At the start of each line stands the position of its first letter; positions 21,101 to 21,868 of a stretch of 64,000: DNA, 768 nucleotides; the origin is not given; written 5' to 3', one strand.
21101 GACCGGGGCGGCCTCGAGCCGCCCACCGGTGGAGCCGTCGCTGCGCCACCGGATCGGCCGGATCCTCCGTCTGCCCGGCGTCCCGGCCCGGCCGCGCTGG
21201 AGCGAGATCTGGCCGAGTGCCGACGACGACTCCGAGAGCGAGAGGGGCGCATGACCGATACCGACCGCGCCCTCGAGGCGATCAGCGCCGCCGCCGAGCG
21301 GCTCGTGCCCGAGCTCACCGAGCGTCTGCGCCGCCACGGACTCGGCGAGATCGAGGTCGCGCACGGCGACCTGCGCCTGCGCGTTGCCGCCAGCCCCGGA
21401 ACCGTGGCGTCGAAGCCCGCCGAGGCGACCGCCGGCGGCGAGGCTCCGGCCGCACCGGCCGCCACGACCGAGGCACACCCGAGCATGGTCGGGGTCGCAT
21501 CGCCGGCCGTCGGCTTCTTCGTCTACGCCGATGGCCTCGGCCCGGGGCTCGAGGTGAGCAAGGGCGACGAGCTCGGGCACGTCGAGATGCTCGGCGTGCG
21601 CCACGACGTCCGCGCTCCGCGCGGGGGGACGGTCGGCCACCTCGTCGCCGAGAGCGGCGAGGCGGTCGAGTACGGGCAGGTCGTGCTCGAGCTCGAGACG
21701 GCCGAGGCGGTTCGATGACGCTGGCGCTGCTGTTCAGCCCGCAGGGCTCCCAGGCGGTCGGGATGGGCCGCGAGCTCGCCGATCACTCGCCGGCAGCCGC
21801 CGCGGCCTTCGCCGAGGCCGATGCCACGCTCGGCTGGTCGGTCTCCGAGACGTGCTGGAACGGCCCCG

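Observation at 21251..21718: BCCP paralogue without the biotinyl-lysine embedded in the acc/fab operon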

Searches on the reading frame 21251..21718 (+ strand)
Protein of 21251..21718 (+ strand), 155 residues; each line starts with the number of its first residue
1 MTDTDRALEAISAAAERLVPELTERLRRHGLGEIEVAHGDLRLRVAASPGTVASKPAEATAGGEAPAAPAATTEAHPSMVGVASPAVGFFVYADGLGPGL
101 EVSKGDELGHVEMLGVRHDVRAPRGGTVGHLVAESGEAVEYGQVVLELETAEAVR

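Call 7: search_protein_families(library=pfam, proteins=[window:21251-21718:+], max_evalue=0.01)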
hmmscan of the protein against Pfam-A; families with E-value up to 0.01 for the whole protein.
window:21251-21718:+ (155 aa): 1 family
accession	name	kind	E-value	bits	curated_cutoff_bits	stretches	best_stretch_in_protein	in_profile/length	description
PF00364.28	Biotin_lipoyl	-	9.9e-06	25.7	22.1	1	97-148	22-73/73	Biotin-requiring enzyme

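Call 9: search_protein_families(library=ncbifam, proteins=[window:21251-21715:+], max_evalue=1)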
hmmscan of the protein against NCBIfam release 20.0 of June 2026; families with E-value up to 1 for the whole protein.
window:21251-21715:+ (155 aa): 22 families
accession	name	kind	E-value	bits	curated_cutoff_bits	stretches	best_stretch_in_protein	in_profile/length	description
TIGR00531.1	BCCP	equivalog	1e-07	32.5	115.2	1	44-148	45-154/156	acetyl-CoA carboxylase biotin carboxyl carrier protein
NF006761.0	PRK09282.1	domain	1.9e-06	26.6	402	1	61-149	511-590/591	pyruvate carboxylase subunit B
NF005457.0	PRK07051.1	equivalog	1.5e-05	25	87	1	99-149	29-79/80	acetyl-CoA carboxylase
NF010643.0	PRK14040.1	subfamily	2.5e-05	22.9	892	1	39-148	487-594/595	oxaloacetate decarboxylase subunit alpha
NF004173.0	PRK05641.1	equivalog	3.6e-05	24.4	199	1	43-148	43-152/153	putative acetyl-CoA carboxylase biotin carboxyl carrier protein subunit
TIGR01108.1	oadA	equivalog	9.4e-05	21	756.5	1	27-144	468-581/582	sodium-extruding oxaloacetate decarboxylase subunit alpha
NF009554.0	PRK12999.1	equivalog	0.00034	18.5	965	1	81-149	1079-1146/1147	pyruvate carboxylase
NF008814.0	PRK11854.1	equivalog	0.00062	18.3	722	1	51-152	80-182/637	pyruvate dehydrogenase complex dihydrolipoyllysine-residue acetyltransferase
NF003683.0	PRK05305.2-3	equivalog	0.00063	19.1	244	1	98-147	153-201/204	phosphatidylserine decarboxylase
TIGR02712.1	urea_carbox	equivalog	0.001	16.8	1303.85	1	66-148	1119-1200/1201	urea carboxylase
NF011457.0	PRK14875.1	equivalog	0.0018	17.3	307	1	98-151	27-80/372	acetoin dehydrogenase dihydrolipoyllysine-residue acetyltransferase subunit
NF038088.1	anchor_synt_D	exception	0.0035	16.8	240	1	98-146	145-192/194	protein sorting system archaetidylserine decarboxylase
NF047903.1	MmDecMmdC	equivalog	0.0074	16.7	200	1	47-143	27-126/132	methylmalonyl-CoA decarboxylase subunit gamma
NF006079.0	PRK08225.1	equivalog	0.018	15.1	95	1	98-149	19-70/70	acetyl-CoA carboxylase biotin carboxyl carrier protein subunit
NF004309.0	PRK05704.1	equivalog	0.021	14.2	449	1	98-152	26-80/408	2-oxoglutarate dehydrogenase complex dihydrolipoyllysine-residue succinyltransferase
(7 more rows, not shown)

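Call 10: find_homologous_proteins(query=window:21251-21715:+, max_evalue=0.001)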
Query window:21251-21715:+ (155 aa): 1891 proteins with E <= 0.001 among 3726 candidates; the best 120 are listed.
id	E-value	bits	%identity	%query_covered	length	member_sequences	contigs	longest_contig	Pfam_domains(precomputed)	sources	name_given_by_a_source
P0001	1.1e-89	316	100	100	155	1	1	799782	PF00364.29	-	-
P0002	2.4e-82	292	94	100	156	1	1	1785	PF00364.29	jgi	jgi:acetyl-CoA carboxylase biotin carboxyl carrier protein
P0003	8.4e-82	290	93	100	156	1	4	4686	PF00364.29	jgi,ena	jgi:acetyl-CoA carboxylase biotin carboxyl carrier protein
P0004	1.7e-77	276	90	100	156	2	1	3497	PF00364.29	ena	-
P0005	1.9e-77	276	90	100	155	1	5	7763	PF00364.29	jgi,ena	jgi:acetyl-CoA carboxylase biotin carboxyl carrier protein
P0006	1.8e-76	273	88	100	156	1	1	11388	PF00364.29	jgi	jgi:acetyl-CoA carboxylase biotin carboxyl carrier protein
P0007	2.5e-76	272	87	100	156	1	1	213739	PF00364.29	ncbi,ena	-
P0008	9.9e-76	271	85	100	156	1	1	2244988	PF00364.29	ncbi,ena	-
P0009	1.7e-75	270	88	100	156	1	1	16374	PF00364.29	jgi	jgi:acetyl-CoA carboxylase biotin carboxyl carrier protein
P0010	3.9e-75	269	86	100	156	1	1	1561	PF00364.29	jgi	jgi:acetyl-CoA carboxylase biotin carboxyl carrier protein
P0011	8.5e-75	268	87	99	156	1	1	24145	PF00364.29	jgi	jgi:acetyl-CoA carboxylase biotin carboxyl carrier protein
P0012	1.5e-73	264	88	100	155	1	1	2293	PF00364.29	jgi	jgi:acetyl-CoA carboxylase biotin carboxyl carrier protein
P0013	1.5e-73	263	83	100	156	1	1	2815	PF00364.29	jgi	jgi:acetyl-CoA carboxylase biotin carboxyl carrier protein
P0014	1.7e-73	263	82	100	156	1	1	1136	PF00364.29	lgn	-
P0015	4.3e-72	259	84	100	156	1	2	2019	PF00364.29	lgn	-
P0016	3.0e-71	256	86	100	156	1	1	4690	PF00364.29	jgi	jgi:acetyl-CoA carboxylase biotin carboxyl carrier protein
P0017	1.4e-70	254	82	100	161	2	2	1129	PF00364.29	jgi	jgi:acetyl-CoA carboxylase biotin carboxyl carrier protein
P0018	3.2e-69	249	81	100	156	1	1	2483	PF00364.29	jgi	jgi:acetyl-CoA carboxylase biotin carboxyl carrier protein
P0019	8.3e-69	248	79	100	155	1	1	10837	PF00364.29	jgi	jgi:acetyl-CoA carboxylase biotin carboxyl carrier protein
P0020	1.1e-68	248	81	100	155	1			PF00364.29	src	-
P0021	2.2e-68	247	82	100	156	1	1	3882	PF00364.29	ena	-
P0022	2.7e-68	246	83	100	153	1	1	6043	PF00364.29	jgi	jgi:acetyl-CoA carboxylase biotin carboxyl carrier protein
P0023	3.7e-68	246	79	100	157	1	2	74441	PF00364.29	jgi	jgi:acetyl-CoA carboxylase biotin carboxyl carrier protein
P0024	4.7e-68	246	78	100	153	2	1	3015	PF00364.29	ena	-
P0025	1.4e-67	244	81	100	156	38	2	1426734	PF00364.29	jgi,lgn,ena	-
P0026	1.6e-67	244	80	100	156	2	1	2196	PF00364.29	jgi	jgi:acetyl-CoA carboxylase biotin carboxyl carrier protein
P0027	2.5e-67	243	80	100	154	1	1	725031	PF00364.29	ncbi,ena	-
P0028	5.4e-67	242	78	100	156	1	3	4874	PF00364.29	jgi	jgi:acetyl-CoA carboxylase biotin carboxyl carrier protein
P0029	1.5e-66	241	79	100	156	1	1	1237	PF00364.29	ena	-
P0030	1.7e-66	241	75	100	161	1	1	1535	PF00364.29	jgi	jgi:acetyl-CoA carboxylase biotin carboxyl carrier protein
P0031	1.7e-66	241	78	100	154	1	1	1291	PF00364.29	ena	-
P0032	2.0e-66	240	81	100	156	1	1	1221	PF00364.29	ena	-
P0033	3.1e-66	240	79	100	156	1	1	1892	PF00364.29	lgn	-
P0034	3.5e-66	240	79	100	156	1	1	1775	PF00364.29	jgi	jgi:acetyl-CoA carboxylase biotin carboxyl carrier protein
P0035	4.2e-66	239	80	100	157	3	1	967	PF00364.29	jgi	jgi:acetyl-CoA carboxylase biotin carboxyl carrier protein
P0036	1.1e-65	238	76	100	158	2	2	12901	PF00364.29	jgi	jgi:acetyl-CoA carboxylase biotin carboxyl carrier protein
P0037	1.2e-65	238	81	100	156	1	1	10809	PF00364.29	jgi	jgi:acetyl-CoA carboxylase biotin carboxyl carrier protein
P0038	1.4e-65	238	77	100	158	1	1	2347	PF00364.29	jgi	jgi:biotin carboxyl carrier protein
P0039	1.5e-65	238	81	100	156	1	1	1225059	PF00364.29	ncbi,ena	-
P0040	2.3e-65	237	81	100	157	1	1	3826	PF00364.29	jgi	jgi:acetyl-CoA carboxylase biotin carboxyl carrier protein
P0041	3.3e-65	236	79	100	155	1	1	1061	PF00364.29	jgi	jgi:acetyl-CoA carboxylase biotin carboxyl carrier protein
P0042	3.5e-65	236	78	99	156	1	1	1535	PF00364.29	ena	-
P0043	4.1e-65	236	79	100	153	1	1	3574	PF00364.29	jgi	-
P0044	4.6e-65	236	78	100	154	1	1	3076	PF00364.29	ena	-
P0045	4.9e-65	236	78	100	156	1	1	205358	PF00364.29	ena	-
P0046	5.0e-65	236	78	100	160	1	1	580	PF00364.29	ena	-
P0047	5.3e-65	236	80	100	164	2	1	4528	PF00364.29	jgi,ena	jgi:acetyl-CoA carboxylase biotin carboxyl carrier protein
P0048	5.9e-65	236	77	100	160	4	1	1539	PF00364.29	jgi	-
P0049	7.3e-65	235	78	100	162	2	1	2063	PF00364.29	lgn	-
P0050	7.4e-65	235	77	100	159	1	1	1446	PF00364.29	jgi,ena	-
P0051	8.6e-65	235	76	100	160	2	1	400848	PF00364.29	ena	-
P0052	1.0e-64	235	76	100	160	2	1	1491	PF00364.29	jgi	jgi:acetyl-CoA carboxylase biotin carboxyl carrier protein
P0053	1.0e-64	235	79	100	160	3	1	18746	PF00364.29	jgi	jgi:acetyl-CoA carboxylase biotin carboxyl carrier protein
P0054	1.1e-64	235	77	100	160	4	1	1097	PF00364.29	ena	-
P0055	1.8e-64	234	79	100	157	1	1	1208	PF00364.29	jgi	jgi:acetyl-CoA carboxylase biotin carboxyl carrier protein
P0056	2.1e-64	234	76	100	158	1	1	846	PF00364.29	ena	-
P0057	2.3e-64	234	78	100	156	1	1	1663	PF00364.29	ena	-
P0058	2.6e-64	234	78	100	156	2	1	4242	PF00364.29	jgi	jgi:acetyl-CoA carboxylase biotin carboxyl carrier protein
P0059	2.9e-64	233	77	100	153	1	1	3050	PF00364.29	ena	-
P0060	3.0e-64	233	78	100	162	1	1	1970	PF00364.29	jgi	jgi:acetyl-CoA carboxylase biotin carboxyl carrier protein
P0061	3.2e-64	233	78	100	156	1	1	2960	PF00364.29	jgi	jgi:acetyl-CoA carboxylase biotin carboxyl carrier protein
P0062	3.6e-64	233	79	100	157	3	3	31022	PF00364.29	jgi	jgi:acetyl-CoA carboxylase biotin carboxyl carrier protein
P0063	3.8e-64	233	76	100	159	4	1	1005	PF00364.29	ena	-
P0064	3.9e-64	233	76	100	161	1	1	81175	PF00364.29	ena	-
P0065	4.8e-64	233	74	100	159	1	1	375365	PF00364.29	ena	-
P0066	1.1e-63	231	74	100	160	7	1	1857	PF00364.29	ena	-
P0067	1.1e-63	231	75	98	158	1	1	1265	PF00364.29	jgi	jgi:acetyl-CoA carboxylase biotin carboxyl carrier protein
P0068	1.3e-63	231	76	100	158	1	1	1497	PF00364.29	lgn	-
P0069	1.5e-63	231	78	100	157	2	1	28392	PF00364.29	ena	-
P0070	1.6e-63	231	77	100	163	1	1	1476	PF00364.29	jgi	jgi:acetyl-CoA carboxylase biotin carboxyl carrier protein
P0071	2.2e-63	230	76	100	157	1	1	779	PF00364.29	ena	-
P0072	2.7e-63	230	76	100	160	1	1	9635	PF00364.29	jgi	jgi:acetyl-CoA carboxylase biotin carboxyl carrier protein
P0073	4.0e-63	230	75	100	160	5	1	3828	PF00364.29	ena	-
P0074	4.1e-63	230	77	100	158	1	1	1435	PF00364.29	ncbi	-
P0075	6.2e-63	229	77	100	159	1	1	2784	PF00364.29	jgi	jgi:acetyl-CoA carboxylase biotin carboxyl carrier protein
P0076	9.1e-63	229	76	100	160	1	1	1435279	PF00364.29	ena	-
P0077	1.1e-62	228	76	100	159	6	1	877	PF00364.29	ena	-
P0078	1.4e-62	228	77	100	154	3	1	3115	PF00364.29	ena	-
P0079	1.5e-62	228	75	100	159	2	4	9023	PF00364.29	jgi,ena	jgi:acetyl-CoA carboxylase biotin carboxyl carrier protein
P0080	1.5e-62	228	77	100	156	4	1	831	PF00364.29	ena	-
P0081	1.6e-62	228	77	100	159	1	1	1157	PF00364.29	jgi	jgi:acetyl-CoA carboxylase biotin carboxyl carrier protein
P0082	1.6e-62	228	73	100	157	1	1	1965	PF00364.29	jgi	jgi:acetyl-CoA carboxylase biotin carboxyl carrier protein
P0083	1.8e-62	228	75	100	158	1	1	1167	PF00364.29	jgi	-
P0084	1.8e-62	228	77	99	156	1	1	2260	PF00364.29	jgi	jgi:acetyl-CoA carboxylase biotin carboxyl carrier protein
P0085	1.8e-62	228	75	100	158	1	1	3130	PF00364.29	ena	-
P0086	2.4e-62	227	76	98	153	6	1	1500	PF00364.29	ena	-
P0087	2.8e-62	227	77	97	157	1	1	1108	PF00364.29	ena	-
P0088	2.8e-62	227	74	100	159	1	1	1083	PF00364.29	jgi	jgi:acetyl-CoA carboxylase biotin carboxyl carrier protein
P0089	3.2e-62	227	76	100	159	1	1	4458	PF00364.29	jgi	jgi:acetyl-CoA carboxylase biotin carboxyl carrier protein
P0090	3.6e-62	227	76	100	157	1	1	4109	PF00364.29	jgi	jgi:biotin carboxyl carrier protein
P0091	3.8e-62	226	75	100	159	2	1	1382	PF00364.29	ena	-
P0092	3.8e-62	226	76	100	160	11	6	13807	PF00364.29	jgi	jgi:acetyl-CoA carboxylase biotin carboxyl carrier protein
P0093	4.0e-62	226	75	100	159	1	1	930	PF00364.29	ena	-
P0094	4.0e-62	226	76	100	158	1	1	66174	PF00364.29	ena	-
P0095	4.8e-62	226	75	100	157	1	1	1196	PF00364.29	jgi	jgi:acetyl-CoA carboxylase biotin carboxyl carrier protein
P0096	6.7e-62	226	77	100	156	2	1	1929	PF00364.29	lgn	-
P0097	6.9e-62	226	75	100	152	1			PF00364.29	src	-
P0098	7.6e-62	226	76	100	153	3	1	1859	PF00364.29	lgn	-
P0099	1.2e-61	225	75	100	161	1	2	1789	PF00364.29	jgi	jgi:acetyl-CoA carboxylase biotin carboxyl carrier protein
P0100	1.2e-61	225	74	100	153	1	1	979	PF00364.29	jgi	jgi:acetyl-CoA carboxylase biotin carboxyl carrier protein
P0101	1.5e-61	225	72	100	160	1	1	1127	PF00364.29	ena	-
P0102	2.0e-61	224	76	100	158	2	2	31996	PF00364.29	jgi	jgi:biotin carboxyl carrier protein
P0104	2.5e-61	224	76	100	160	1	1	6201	PF00364.29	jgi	jgi:acetyl-CoA carboxylase biotin carboxyl carrier protein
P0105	2.8e-61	224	74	98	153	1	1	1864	PF00364.29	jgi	jgi:acetyl-CoA carboxylase biotin carboxyl carrier protein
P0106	2.9e-61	224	75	100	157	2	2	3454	PF00364.29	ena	-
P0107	2.9e-61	224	75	99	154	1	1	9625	PF00364.29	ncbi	-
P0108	3.0e-61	224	76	100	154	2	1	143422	PF00364.29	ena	-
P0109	4.3e-61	223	76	100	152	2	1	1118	PF00364.29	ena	-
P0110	5.3e-61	223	74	98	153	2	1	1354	PF00364.29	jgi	jgi:acetyl-CoA carboxylase biotin carboxyl carrier protein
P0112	8.5e-61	222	75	100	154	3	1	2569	PF00364.29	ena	-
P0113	9.7e-61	222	74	100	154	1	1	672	PF00364.29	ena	-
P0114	9.9e-61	222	74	100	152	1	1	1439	PF00364.29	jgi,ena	-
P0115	1.3e-60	222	77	99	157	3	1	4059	PF00364.29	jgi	jgi:acetyl-CoA carboxylase biotin carboxyl carrier protein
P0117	1.5e-60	221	76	98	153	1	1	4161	PF00364.29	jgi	jgi:acetyl-CoA carboxylase biotin carboxyl carrier protein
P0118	1.6e-60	221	77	100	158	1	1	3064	PF00364.29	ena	-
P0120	1.9e-60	221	73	100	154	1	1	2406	PF00364.29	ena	-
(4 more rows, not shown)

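Call 14: find_related_loci(query=A1, collection=genome_contigs, flank=10000)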
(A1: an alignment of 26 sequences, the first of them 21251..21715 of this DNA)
Query A1 (155 aa) in genome_contigs; peptide patterns used: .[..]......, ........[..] (x = any residue, [..] = any of these).
428 stretches matched a pattern; 79 encode a relative of the query (tblastn E <= 1e-3); 79 distinct loci.
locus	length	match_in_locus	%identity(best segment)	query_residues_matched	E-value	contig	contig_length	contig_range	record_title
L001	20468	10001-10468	87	1-155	2e-74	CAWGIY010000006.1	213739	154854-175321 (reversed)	MAG: uncultured Chloroflexia bacterium isolate MFD05747.bin.1.151 genome assembly, contig: contig_49803, whole genome sh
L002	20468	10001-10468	85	1-155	3e-72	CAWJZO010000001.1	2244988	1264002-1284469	MAG: uncultured Chloroflexia bacterium isolate MFD08497.bin.2.144 genome assembly, contig: contig_34056, whole genome sh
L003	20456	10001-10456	82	1-151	1e-69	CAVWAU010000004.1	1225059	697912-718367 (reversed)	MAG: uncultured Chloroflexia bacterium isolate MFD05454.bin.3.409 genome assembly, contig: contig_16668, whole genome sh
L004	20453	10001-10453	80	1-152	6e-66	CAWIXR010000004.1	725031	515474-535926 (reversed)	MAG: uncultured Chloroflexia bacterium isolate MFD05747.bin.1.166 genome assembly, contig: contig_22974, whole genome sh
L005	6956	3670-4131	76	1-155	7e-63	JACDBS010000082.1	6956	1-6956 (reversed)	MAG: Chloroflexota bacterium isolate MGR_bin288 SD2897-2912_k127_7999250, whole genome shotgun sequence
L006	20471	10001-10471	80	1-155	4e-61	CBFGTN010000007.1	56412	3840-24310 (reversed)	MAG TPA_asm: uncultured bacterium isolate SRR28857632_binner23_Refined_42 genome assembly, contig: ERZ27320651.67, whole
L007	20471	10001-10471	71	1-155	3e-61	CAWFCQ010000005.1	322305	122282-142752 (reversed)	MAG: uncultured Chloroflexia bacterium isolate MFD02360.bin.2.267 genome assembly, contig: contig_2175, whole genome sho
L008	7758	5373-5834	70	1-155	2e-60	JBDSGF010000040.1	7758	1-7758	MAG: Candidatus Limnocylindria bacterium isolate cluster1_bin.246 k127_12234241, whole genome shotgun sequence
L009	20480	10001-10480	67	1-149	5e-60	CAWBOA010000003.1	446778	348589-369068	MAG: uncultured Chloroflexia bacterium isolate MFD09206.bin.2.125 genome assembly, contig: contig_11560, whole genome sh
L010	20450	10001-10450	67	1-155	9e-58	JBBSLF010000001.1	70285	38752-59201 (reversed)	MAG: Candidatus Limnocylindria bacterium isolate metawrap_LS4_51 metawrap_LS4_51_K_1066100_L_70285_cov_13.0000, whole ge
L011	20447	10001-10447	69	1-149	2e-57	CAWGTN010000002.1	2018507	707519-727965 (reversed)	MAG: uncultured Chloroflexia bacterium isolate MFD04212.bin.1.44 genome assembly, contig: contig_1268, whole genome shot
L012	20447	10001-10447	71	8-154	5e-57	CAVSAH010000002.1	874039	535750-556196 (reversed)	MAG: uncultured Chloroflexia bacterium isolate MFD02242.bin.2.21 genome assembly, contig: contig_17494, whole genome sho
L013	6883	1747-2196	66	1-155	1e-56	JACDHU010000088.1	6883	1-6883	MAG: Chloroflexi bacterium isolate MGR_bin446 SD2911_NODE_3067_length_6883_cov_2.167851, whole genome shotgun sequence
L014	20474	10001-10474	66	1-155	6e-56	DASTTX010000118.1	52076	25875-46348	MAG TPA_asm: Candidatus Limnocylindria bacterium isolate SMAG_U2317 k141_481264, whole genome shotgun sequence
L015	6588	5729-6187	68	1-155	3e-56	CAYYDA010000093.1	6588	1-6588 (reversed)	MAG TPA_asm: uncultured Steroidobacteraceae bacterium isolate SRP136066_co1_128 genome assembly, contig: NODE_18922_leng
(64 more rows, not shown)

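Call 20: search_protein_representatives(alignment_id=A1)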
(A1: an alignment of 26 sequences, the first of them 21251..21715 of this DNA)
Query: 26 sequences, 156 profile positions. Proteins with E-value up to 0.001 (for the whole library): 2731; up to 1e-10: 232; up to 1e-30: 13. The best 150 are listed.
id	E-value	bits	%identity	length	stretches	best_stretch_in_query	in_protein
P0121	7.3e-62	224.3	-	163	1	1-154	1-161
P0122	7.2e-59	214.6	-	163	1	1-156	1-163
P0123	2.5e-53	196.6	-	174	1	1-151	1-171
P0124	1.4e-48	181.2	-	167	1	6-151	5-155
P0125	2.1e-46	174.1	-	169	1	1-152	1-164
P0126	9.2e-45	168.8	-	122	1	1-106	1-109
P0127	1.1e-38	149.1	-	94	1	80-150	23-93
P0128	3.4e-37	144.2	-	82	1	78-156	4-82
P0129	9.9e-37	142.7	-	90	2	96-156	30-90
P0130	4.3e-36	140.6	-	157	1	78-152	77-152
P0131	6.0e-36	140.1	-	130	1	44-153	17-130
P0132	4.7e-34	134.0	-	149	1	7-150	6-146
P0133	8.1e-31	123.5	-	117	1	3-117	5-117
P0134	1.4e-30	122.7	-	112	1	44-151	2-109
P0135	2.5e-30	121.9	-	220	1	3-127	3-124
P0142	2.7e-24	102.3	-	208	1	7-151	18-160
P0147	1.4e-23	99.9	-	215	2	70-154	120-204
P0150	1.2e-22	96.9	-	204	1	6-149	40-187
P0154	5.0e-22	94.9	-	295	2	63-154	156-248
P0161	1.0e-20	90.6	-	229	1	10-151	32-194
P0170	6.7e-20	88.0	-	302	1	10-151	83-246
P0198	9.3e-18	81.0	-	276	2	59-150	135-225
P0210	4.3e-17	78.9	-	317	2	46-151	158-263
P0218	1.2e-16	77.4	-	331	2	48-151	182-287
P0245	6.3e-15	71.9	-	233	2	19-154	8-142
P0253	2.7e-14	69.8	-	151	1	21-149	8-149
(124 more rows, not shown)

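Call 23: list_cluster_members(proteins=[P0142, P0147, P0150, P0154, P0161, P0170, P0198, P0210, P0218, P0245])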
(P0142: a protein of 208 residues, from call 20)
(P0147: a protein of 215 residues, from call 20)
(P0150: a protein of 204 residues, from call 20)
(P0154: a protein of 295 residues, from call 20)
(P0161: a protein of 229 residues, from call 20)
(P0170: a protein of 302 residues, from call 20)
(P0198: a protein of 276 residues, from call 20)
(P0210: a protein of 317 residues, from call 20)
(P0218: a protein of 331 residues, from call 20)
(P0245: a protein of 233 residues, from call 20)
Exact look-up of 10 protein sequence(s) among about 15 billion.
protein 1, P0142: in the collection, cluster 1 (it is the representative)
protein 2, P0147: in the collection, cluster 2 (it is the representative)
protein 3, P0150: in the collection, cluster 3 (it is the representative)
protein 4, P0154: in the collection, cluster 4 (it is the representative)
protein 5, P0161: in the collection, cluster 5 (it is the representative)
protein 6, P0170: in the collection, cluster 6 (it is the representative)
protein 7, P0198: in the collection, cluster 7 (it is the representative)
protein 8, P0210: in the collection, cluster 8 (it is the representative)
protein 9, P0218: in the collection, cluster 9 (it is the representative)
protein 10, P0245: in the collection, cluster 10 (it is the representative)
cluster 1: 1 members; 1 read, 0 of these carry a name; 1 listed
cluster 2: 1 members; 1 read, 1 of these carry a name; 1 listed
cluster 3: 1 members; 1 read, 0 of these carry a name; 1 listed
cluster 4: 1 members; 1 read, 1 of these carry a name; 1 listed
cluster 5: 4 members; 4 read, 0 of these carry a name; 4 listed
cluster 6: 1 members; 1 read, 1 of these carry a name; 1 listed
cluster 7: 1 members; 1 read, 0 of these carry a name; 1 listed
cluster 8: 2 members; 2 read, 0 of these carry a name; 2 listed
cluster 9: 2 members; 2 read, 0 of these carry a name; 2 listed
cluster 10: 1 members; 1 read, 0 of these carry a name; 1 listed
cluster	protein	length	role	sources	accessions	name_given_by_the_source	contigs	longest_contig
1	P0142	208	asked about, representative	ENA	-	-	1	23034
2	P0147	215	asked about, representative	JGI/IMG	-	biotin carboxyl carrier protein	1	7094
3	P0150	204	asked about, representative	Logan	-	-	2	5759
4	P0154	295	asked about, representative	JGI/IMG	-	biotin carboxyl carrier protein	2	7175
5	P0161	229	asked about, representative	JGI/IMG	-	-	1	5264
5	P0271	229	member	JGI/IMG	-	-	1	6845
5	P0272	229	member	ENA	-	-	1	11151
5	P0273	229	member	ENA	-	-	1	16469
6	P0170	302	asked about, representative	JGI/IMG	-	acetyl-CoA carboxylase biotin carboxyl carrier protein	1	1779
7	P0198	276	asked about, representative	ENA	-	-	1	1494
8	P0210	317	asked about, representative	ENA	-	-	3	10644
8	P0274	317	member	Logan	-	-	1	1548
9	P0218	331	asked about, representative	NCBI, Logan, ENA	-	-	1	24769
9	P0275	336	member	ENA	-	-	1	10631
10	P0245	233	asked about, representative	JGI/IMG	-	-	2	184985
